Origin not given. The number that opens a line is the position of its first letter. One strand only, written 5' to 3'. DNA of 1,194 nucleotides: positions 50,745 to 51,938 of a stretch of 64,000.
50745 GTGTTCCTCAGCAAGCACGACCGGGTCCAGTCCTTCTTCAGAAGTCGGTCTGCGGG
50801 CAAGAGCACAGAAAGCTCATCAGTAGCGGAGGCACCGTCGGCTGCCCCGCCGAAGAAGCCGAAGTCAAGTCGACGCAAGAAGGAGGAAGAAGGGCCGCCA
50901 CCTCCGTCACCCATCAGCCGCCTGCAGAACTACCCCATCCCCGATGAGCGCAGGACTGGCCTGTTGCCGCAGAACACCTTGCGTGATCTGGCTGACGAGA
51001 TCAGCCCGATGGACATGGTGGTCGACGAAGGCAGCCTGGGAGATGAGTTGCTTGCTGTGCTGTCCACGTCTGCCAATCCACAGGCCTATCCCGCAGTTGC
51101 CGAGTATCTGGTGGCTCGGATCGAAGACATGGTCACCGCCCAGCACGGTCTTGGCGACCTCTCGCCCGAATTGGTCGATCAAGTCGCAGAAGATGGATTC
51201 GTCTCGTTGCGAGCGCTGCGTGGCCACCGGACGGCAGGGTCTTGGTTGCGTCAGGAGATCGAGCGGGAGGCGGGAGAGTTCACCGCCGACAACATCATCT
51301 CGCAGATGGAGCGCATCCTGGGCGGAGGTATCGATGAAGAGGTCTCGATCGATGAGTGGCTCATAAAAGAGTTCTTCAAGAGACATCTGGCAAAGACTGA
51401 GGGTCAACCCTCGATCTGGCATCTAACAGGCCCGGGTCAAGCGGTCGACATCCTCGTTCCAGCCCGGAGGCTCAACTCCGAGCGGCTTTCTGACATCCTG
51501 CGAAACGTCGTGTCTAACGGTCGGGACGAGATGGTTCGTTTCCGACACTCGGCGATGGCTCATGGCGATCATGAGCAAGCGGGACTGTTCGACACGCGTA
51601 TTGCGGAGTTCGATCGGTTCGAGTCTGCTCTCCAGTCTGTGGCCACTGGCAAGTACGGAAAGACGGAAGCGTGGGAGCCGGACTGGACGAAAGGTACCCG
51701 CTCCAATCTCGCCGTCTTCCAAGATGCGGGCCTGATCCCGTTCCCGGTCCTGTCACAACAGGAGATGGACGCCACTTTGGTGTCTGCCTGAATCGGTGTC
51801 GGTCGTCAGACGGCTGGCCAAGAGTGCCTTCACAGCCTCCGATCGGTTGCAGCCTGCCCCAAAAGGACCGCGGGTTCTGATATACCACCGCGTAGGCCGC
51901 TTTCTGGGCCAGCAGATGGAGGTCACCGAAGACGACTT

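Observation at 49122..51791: Wzz-like copolymerase fused to a BY-kinase-like pseudo-ATPase and an unrecognisable 330-aa C-terminal domain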

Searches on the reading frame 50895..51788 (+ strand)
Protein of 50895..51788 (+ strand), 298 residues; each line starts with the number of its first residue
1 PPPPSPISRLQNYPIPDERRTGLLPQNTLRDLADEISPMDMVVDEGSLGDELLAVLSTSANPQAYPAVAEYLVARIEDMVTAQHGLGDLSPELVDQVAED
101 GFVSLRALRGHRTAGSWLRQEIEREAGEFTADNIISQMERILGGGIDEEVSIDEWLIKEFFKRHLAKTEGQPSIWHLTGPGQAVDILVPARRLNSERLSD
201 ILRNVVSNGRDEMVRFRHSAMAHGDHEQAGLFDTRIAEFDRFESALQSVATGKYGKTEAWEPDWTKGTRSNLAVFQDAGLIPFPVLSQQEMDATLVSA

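Call 15: search_solved_structures(query=A2, max_evalue=10)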
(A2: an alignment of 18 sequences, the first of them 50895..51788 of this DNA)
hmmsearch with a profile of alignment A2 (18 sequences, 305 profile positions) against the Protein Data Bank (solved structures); distinct sequences matched with E-value up to 10: 5.
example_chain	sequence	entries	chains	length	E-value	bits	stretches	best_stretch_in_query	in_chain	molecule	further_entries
4tma_B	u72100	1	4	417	0.27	13.7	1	191-279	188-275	DNA gyrase subunit B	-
3nuh_B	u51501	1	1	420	0.27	13.7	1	191-279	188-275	DNA gyrase subunit B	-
8qqi_B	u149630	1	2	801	0.46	13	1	191-279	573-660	DNA gyrase subunit B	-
6rks_B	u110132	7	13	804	0.46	13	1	191-279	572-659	DNA gyrase subunit B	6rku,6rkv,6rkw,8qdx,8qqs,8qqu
7z9c_B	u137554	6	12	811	0.47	12.9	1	191-279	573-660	DNA gyrase subunit B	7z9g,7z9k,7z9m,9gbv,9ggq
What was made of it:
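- Tried and rejected: A family profile against PDB sequences gave only GyrB at E = 0.27 (call 15).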

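Call 17: search_protein_families(library=pfam, alignment_id=A2, max_evalue=10)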
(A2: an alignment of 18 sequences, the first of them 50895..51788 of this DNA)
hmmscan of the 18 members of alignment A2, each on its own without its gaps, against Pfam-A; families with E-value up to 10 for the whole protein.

A. member 1, window:50895-51788:+ (298 aa): 1 family
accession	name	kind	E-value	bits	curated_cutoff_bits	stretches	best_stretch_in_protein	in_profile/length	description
PF18536.7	DUF5623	-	0.13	12.9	35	1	108-173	11-76/126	Domain of unknown function (DUF5623)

B. families by the number of members that match (of 18 scanned): 4 families
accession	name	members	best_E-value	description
PF18274.6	V_ATPase_prox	1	0.061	Vacuolar ATPase Subunit I N-terminal proximal lobe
PF24971.1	SAMD1_SHD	1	0.11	SAMD1 small helical domain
PF18536.7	DUF5623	1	0.13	Domain of unknown function (DUF5623)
PF00148.24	Oxidored_nitro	1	0.18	Nitrogenase component 1 type Oxidoreductase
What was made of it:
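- Tried and rejected: A Pfam scan of the tail in all 18 aligned members gave only chance-level hits (call 17).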

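Call 22: predict_structure(alignment_id=A2)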
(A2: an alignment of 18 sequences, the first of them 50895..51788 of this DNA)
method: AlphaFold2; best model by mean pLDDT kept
length: 298 residues; sequences in the alignment: 18
mean_pLDDT: 81.6   pTM: 0.79
mean pLDDT of the five models: 81.6, 81.5, 78.6, 73.8, 73.4
residues with pLDDT >= 90: 115; 70-90: 131; 50-70: 25; < 50: 27
segments of 3 or more residues with pLDDT < 50: 1-5, 11-25
pLDDT, mean of each block of 10 residues (from residue 1): 47 40 55 70 63 82 86 93 83 90 90 93 87 91 76 94 92 91 90 87 87 91 92 91 90 68 84 90 88 62
secondary structure, 60 per line:
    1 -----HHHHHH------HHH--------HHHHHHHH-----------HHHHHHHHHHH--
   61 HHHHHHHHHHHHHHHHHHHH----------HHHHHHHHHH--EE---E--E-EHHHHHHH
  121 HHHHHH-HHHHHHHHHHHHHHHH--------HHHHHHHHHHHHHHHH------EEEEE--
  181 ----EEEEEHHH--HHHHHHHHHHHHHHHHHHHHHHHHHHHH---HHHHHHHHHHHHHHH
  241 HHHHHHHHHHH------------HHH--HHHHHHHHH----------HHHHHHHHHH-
elements in order: H6-11 H29-36 H48-58 H61-80 H91-100 H114-126 H128-143 H152-167 E174-178 E185-189 H195-222 H226-251 H269-277 H288-297
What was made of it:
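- On PglX/BrxX C-terminal module (BREX type 1): Secondary structure in call 22.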

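Call 27: search_protein_representatives(alignment_id=A2)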
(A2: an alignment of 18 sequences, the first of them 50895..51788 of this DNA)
Query: 18 sequences, 305 profile positions. Proteins with E-value up to 0.001 (for the whole library): 508; up to 1e-10: 149; up to 1e-30: 59. The best 150 are listed.
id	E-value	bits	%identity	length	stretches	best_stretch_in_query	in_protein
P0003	1.5e-124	431.6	-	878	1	2-303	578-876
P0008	2.7e-123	427.5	-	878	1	2-305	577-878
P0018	3.9e-121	420.4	-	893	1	4-304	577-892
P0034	2.2e-120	418.0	-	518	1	2-305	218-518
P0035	1.0e-117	409.2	-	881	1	3-302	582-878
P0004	3.4e-115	400.9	-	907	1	2-302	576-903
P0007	9.3e-114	396.2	-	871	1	3-304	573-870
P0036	4.4e-112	390.7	-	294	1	7-303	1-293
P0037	2.4e-108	378.5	-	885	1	3-304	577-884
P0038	8.7e-102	356.9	-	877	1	2-301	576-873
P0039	1.1e-98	346.7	-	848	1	3-296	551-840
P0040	1.7e-88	313.2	-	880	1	3-300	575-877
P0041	2.3e-81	289.8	-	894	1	3-301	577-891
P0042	6.2e-81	288.4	-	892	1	2-301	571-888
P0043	2.2e-80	286.6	-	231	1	75-305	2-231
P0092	8.0e-29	117.3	-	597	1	98-303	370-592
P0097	3.6e-26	108.6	-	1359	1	104-303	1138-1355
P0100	2.9e-25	105.6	-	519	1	103-301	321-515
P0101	5.0e-24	101.6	-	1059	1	98-303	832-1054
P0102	6.2e-24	101.2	-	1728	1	98-303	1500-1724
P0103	7.8e-24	100.9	-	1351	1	146-303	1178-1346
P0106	1.6e-21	93.4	-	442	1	98-289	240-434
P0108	6.8e-21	91.3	-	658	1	152-303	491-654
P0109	9.2e-21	90.8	-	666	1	98-292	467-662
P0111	1.5e-20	90.2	-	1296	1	98-293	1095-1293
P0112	2.3e-20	89.5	-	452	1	98-293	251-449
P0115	1.2e-19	87.1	-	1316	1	98-292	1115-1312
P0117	2.1e-18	83.1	-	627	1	92-300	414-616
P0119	2.8e-17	79.4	-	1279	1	98-289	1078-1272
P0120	3.9e-17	78.9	-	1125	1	129-300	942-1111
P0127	1.2e-15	74.0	-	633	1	103-291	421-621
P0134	5.1e-15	72.0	-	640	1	100-289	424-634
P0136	6.2e-15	71.7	-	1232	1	99-300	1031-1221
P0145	1.0e-13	67.7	-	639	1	100-303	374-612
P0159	7.1e-12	61.6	-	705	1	121-300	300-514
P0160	8.0e-12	61.5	-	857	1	149-301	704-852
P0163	9.0e-12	61.3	-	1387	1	102-302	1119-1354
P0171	2.7e-11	59.7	-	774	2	147-251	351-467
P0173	4.0e-11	59.2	-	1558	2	226-302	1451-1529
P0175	5.2e-11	58.8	-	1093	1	100-288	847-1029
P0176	5.4e-11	58.7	-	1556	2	114-251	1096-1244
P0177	8.0e-11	58.2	-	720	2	151-253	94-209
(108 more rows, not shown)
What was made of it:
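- On PglX/BrxX C-terminal module (BREX type 1): Profile hits at E down to 1e-26 (call 27).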

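Call 29: search_protein_families(library=pfam, proteins=[P0097, P0102, P0103, P0111, P0115, P0101, P0120], max_evalue=0.001)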
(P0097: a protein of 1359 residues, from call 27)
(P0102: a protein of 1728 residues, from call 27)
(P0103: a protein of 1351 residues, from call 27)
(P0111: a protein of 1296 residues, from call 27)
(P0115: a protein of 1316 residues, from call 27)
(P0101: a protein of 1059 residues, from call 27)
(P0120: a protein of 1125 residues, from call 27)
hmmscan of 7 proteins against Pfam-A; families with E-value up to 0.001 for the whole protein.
P0097 (1359 aa): 3 families
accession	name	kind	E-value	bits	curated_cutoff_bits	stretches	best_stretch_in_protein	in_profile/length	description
PF07669.17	Eco57I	-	9.2e-22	78.4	25.3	1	363-600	1-151/171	Eco57I restriction-modification methylase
PF20473.4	MmeI_Mtase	-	3.7e-10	39.8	27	1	301-385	13-85/259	MmeI, DNA-methyltransferase domain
PF02384.22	N6_Mtase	-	3.6e-07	30.2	20.4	0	525-632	125-220/311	N-6 DNA Methylase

P0102 (1728 aa): 3 families
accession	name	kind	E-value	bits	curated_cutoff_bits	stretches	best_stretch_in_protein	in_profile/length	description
PF07669.17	Eco57I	-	2.3e-19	70.5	25.3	1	724-959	1-152/171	Eco57I restriction-modification methylase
PF20473.4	MmeI_Mtase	-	6.1e-06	26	27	1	667-746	18-85/259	MmeI, DNA-methyltransferase domain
PF13191.12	AAA_16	-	0.00013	23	32.6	0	45-172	26-143/167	AAA ATPase domain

P0103 (1351 aa): 3 families
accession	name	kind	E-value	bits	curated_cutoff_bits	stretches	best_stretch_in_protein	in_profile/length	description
PF07669.17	Eco57I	-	4e-19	69.8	25.3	1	359-628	2-167/171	Eco57I restriction-modification methylase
PF20473.4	MmeI_Mtase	-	1.8e-07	31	27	1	301-382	18-87/259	MmeI, DNA-methyltransferase domain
PF02384.22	N6_Mtase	-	0.00027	20.8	20.4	0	539-628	124-215/311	N-6 DNA Methylase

P0111 (1296 aa): 4 families
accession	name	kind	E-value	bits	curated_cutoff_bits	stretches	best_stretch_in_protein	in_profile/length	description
PF07669.17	Eco57I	-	8.6e-22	78.5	25.3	1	348-593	2-165/171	Eco57I restriction-modification methylase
PF20473.4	MmeI_Mtase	-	3.1e-08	33.6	27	1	295-369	11-85/259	MmeI, DNA-methyltransferase domain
PF02384.22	N6_Mtase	-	2.3e-07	30.9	20.4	0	507-602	125-222/311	N-6 DNA Methylase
PF01170.24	UPF0020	-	0.00046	20.4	22.3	0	303-364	28-94/197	RMKL-like, methyltransferase domain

P0115 (1316 aa): 3 families
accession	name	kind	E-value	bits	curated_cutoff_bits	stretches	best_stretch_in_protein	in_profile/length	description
PF07669.17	Eco57I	-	6.2e-25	88.7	25.3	1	346-590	2-166/171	Eco57I restriction-modification methylase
PF02384.22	N6_Mtase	-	2.2e-09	37.5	20.4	1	501-597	123-221/311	N-6 DNA Methylase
PF20473.4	MmeI_Mtase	-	2.2e-08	34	27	1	292-367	10-85/259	MmeI, DNA-methyltransferase domain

P0101 (1059 aa): 1 family
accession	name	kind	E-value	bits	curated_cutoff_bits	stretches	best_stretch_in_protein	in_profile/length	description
PF07669.17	Eco57I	-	1e-21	78.2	25.3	1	36-299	1-156/171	Eco57I restriction-modification methylase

P0120 (1125 aa): 4 families
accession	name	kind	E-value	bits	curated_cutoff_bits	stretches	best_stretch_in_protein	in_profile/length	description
PF07669.17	Eco57I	-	5e-20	72.7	25.3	1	257-425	1-166/171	Eco57I restriction-modification methylase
PF02384.22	N6_Mtase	-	2.5e-09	37.3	20.4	1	214-429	47-218/311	N-6 DNA Methylase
PF20473.4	MmeI_Mtase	-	4.4e-07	29.8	27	1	211-369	17-166/259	MmeI, DNA-methyltransferase domain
PF01170.24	UPF0020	-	1.1e-05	25.7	22.3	0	213-277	28-97/197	RMKL-like, methyltransferase domain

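Call 31: search_protein_families(library=pfam, proteins=[P0106, P0109, P0112, P0117, P0127, P0134, P0092, P0100, P0108, P0145], max_evalue=0.001)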
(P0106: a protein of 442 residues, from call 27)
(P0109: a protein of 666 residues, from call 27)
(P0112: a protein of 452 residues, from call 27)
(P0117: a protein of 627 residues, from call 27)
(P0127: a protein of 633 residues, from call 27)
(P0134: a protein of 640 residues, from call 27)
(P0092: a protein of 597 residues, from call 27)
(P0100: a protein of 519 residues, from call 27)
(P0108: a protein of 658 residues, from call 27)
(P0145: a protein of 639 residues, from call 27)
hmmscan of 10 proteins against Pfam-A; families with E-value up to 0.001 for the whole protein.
P0106 (442 aa): 0 families

P0109 (666 aa): 0 families

P0112 (452 aa): 0 families

P0117 (627 aa): 0 families

P0127 (633 aa): 0 families

P0134 (640 aa): 0 families

P0092 (597 aa): 0 families

P0100 (519 aa): 0 families

P0108 (658 aa): 0 families

P0145 (639 aa): 0 families

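Call 36: search_protein_families(library=ncbifam, proteins=[P0097, P0102, P0111, P0115, P0119, P0136, P0109, P0117], max_evalue=0.001)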
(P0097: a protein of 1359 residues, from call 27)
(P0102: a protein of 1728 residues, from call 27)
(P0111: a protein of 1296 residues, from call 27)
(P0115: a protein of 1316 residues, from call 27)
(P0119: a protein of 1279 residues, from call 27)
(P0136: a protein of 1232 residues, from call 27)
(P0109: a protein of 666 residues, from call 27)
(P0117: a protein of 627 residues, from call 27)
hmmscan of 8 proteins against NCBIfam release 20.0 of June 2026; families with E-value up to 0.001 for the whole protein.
P0097 (1359 aa): 6 families
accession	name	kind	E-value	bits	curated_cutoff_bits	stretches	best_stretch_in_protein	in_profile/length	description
NF033452.1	BREX_1_MTaseX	exception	3.9e-190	634.5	500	2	19-956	1-950/1210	BREX-1 system adenine-specific DNA-methyltransferase PglX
NF033455.1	BREX_6_MTaseX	exception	9.8e-116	387.8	900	3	285-871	303-902/1319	BREX-6 system adenine-specific DNA-methyltransferase PglX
NF033454.1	BREX_5_MTaseX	exception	3.9e-99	332.9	900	3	307-889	301-860/1404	BREX-5 system adenine-specific DNA-methyltransferase PglX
NF033451.1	BREX_2_MTaseX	equivalog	2.1e-06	25.8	400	1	305-417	221-324/1185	BREX-2 system adenine-specific DNA-methyltransferase PglX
TIGR02987.1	met_A_Alw26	exception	7.4e-05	21.7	353.5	0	481-554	90-141/523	Alw26I/Eco31I/Esp3I family type II restriction adenine-specific DNA-methyltransferase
NF047738.1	antiphage_MADS2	equivalog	0.00046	18.6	720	0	304-387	328-410/654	methylation-associated defense system DNA methyltransferase MAD2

P0102 (1728 aa): 4 families
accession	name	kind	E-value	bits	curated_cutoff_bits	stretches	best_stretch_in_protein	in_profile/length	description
NF033452.1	BREX_1_MTaseX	exception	2e-176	589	500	2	384-1249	1-862/1210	BREX-1 system adenine-specific DNA-methyltransferase PglX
NF033455.1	BREX_6_MTaseX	exception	4.2e-107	359.2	900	3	644-1232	301-890/1319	BREX-6 system adenine-specific DNA-methyltransferase PglX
NF033454.1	BREX_5_MTaseX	exception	7.8e-85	285.5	900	3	668-1245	301-842/1404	BREX-5 system adenine-specific DNA-methyltransferase PglX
NF033451.1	BREX_2_MTaseX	equivalog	1.7e-06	26.1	400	0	666-775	221-318/1185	BREX-2 system adenine-specific DNA-methyltransferase PglX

P0111 (1296 aa): 5 families
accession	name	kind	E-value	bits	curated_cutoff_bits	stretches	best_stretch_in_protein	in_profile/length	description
NF033452.1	BREX_1_MTaseX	exception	7.8e-203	676.5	500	2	28-885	7-902/1210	BREX-1 system adenine-specific DNA-methyltransferase PglX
NF033455.1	BREX_6_MTaseX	exception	1.8e-128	430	900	3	275-844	300-905/1319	BREX-6 system adenine-specific DNA-methyltransferase PglX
NF033454.1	BREX_5_MTaseX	exception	1.1e-91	308.2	900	3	298-900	296-900/1404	BREX-5 system adenine-specific DNA-methyltransferase PglX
NF033451.1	BREX_2_MTaseX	equivalog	1.8e-08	32.6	400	1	302-366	222-286/1185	BREX-2 system adenine-specific DNA-methyltransferase PglX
TIGR02987.1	met_A_Alw26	exception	0.00022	20.1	353.5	0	303-358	31-75/523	Alw26I/Eco31I/Esp3I family type II restriction adenine-specific DNA-methyltransferase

P0115 (1316 aa): 6 families
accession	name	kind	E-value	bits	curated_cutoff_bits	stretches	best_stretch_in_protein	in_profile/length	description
NF033452.1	BREX_1_MTaseX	exception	1.2e-208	695.7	500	2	20-956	1-954/1210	BREX-1 system adenine-specific DNA-methyltransferase PglX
NF033455.1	BREX_6_MTaseX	exception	3.2e-142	475.5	900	3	271-852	300-903/1319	BREX-6 system adenine-specific DNA-methyltransferase PglX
NF033454.1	BREX_5_MTaseX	exception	2.8e-95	320.1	900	3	300-876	300-866/1404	BREX-5 system adenine-specific DNA-methyltransferase PglX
NF033451.1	BREX_2_MTaseX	equivalog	9.9e-13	46.7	400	1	300-373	222-295/1185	BREX-2 system adenine-specific DNA-methyltransferase PglX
TIGR02987.1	met_A_Alw26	exception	7.5e-06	24.9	353.5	0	480-533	90-142/523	Alw26I/Eco31I/Esp3I family type II restriction adenine-specific DNA-methyltransferase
NF047738.1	antiphage_MADS2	equivalog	0.00017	20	720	0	302-330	332-360/654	methylation-associated defense system DNA methyltransferase MAD2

P0119 (1279 aa): 5 families
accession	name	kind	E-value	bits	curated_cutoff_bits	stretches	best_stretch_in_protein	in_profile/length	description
NF033452.1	BREX_1_MTaseX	exception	2e-179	599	500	2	19-836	2-862/1210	BREX-1 system adenine-specific DNA-methyltransferase PglX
NF033455.1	BREX_6_MTaseX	exception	2.4e-125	419.6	900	3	271-833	301-903/1319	BREX-6 system adenine-specific DNA-methyltransferase PglX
NF033454.1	BREX_5_MTaseX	exception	6.2e-87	292.4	900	2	297-837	300-847/1404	BREX-5 system adenine-specific DNA-methyltransferase PglX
NF033451.1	BREX_2_MTaseX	equivalog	1.1e-08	33.3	400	1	297-368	222-293/1185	BREX-2 system adenine-specific DNA-methyltransferase PglX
TIGR02987.1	met_A_Alw26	exception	4.6e-08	32.3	353.5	0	534-622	173-258/523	Alw26I/Eco31I/Esp3I family type II restriction adenine-specific DNA-methyltransferase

P0136 (1232 aa): 5 families
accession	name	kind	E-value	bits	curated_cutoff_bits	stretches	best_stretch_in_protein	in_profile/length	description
NF033452.1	BREX_1_MTaseX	exception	7.3e-217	723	500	2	10-909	2-952/1210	BREX-1 system adenine-specific DNA-methyltransferase PglX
NF033454.1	BREX_5_MTaseX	exception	6.5e-131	438.2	900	3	279-833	297-862/1404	BREX-5 system adenine-specific DNA-methyltransferase PglX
NF033455.1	BREX_6_MTaseX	exception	8.7e-130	434.3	900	3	279-814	324-904/1319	BREX-6 system adenine-specific DNA-methyltransferase PglX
TIGR02987.1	met_A_Alw26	exception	9.7e-14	51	353.5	1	279-635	28-286/523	Alw26I/Eco31I/Esp3I family type II restriction adenine-specific DNA-methyltransferase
NF033451.1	BREX_2_MTaseX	equivalog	5.6e-11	40.9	400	2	283-350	223-290/1185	BREX-2 system adenine-specific DNA-methyltransferase PglX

P0109 (666 aa): 3 families
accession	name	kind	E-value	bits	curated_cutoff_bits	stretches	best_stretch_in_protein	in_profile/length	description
NF033452.1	BREX_1_MTaseX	exception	3.1e-75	253.9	500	2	10-301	659-954/1210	BREX-1 system adenine-specific DNA-methyltransferase PglX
NF033455.1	BREX_6_MTaseX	exception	3e-37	127.7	900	2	13-209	706-902/1319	BREX-6 system adenine-specific DNA-methyltransferase PglX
NF033454.1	BREX_5_MTaseX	exception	2.5e-28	98.2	900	2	15-212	657-845/1404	BREX-5 system adenine-specific DNA-methyltransferase PglX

P0117 (627 aa): 3 families
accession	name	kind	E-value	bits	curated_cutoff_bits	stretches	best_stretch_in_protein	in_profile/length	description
NF033452.1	BREX_1_MTaseX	exception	1.2e-97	328.1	500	2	4-283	651-942/1210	BREX-1 system adenine-specific DNA-methyltransferase PglX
NF033454.1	BREX_5_MTaseX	exception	1e-41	142.6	900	2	8-214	648-859/1404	BREX-5 system adenine-specific DNA-methyltransferase PglX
NF033455.1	BREX_6_MTaseX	exception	1.7e-41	141.8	900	2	9-198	700-904/1319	BREX-6 system adenine-specific DNA-methyltransferase PglX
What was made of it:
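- The large hits pass the NCBIfam BREX-1 PglX cut-off (call 36).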

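Call 60: search_protein_families(library=pfam, proteins=[P0159, P0160, P0171, P0173, P0176, P0177, P0175, P0163], max_evalue=0.001)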
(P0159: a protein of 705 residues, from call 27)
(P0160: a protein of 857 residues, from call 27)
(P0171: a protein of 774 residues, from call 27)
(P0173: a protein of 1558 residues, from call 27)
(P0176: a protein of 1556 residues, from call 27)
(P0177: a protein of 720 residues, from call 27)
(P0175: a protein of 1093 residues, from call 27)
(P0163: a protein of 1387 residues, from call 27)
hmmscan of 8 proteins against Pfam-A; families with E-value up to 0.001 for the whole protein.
P0159 (705 aa): 0 families

P0160 (857 aa): 0 families

P0171 (774 aa): 0 families

P0173 (1558 aa): 3 families
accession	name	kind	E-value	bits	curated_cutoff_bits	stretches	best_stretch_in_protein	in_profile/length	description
PF07669.17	Eco57I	-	2.1e-22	80.5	25.3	1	342-605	1-165/171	Eco57I restriction-modification methylase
PF20473.4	MmeI_Mtase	-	1.2e-08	34.9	27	1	295-377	17-98/259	MmeI, DNA-methyltransferase domain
PF02384.22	N6_Mtase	-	2.9e-07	30.5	20.4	0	517-652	123-258/311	N-6 DNA Methylase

P0176 (1556 aa): 4 families
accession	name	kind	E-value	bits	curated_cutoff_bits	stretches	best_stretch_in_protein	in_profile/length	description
PF07669.17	Eco57I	-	9.4e-19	68.6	25.3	1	348-607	2-158/171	Eco57I restriction-modification methylase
PF20473.4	MmeI_Mtase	-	2.8e-08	33.7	27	1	301-370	18-86/259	MmeI, DNA-methyltransferase domain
PF02384.22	N6_Mtase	-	4.4e-07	30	20.4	0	299-373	43-104/311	N-6 DNA Methylase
PF01170.24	UPF0020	-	2.3e-06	27.9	22.3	1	303-363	29-93/197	RMKL-like, methyltransferase domain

P0177 (720 aa): 0 families

P0175 (1093 aa): 2 families
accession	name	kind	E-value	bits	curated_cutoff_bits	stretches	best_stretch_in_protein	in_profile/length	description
PF07669.17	Eco57I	-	2.5e-14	54.2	25.3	1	314-542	1-165/171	Eco57I restriction-modification methylase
PF02384.22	N6_Mtase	-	7e-05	22.7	20.4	0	273-335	49-99/311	N-6 DNA Methylase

P0163 (1387 aa): 3 families
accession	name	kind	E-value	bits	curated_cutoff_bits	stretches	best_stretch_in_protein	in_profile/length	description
PF07669.17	Eco57I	-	2.1e-24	87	25.3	1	348-619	1-166/171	Eco57I restriction-modification methylase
PF20473.4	MmeI_Mtase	-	2.5e-09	37.1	27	1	300-380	16-95/259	MmeI, DNA-methyltransferase domain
PF02384.22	N6_Mtase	-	3.5e-07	30.3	20.4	0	531-632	124-227/311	N-6 DNA Methylase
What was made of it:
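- Tried and rejected: The 300-720-aa representatives carrying the module have no Pfam hits (calls 31, 60).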
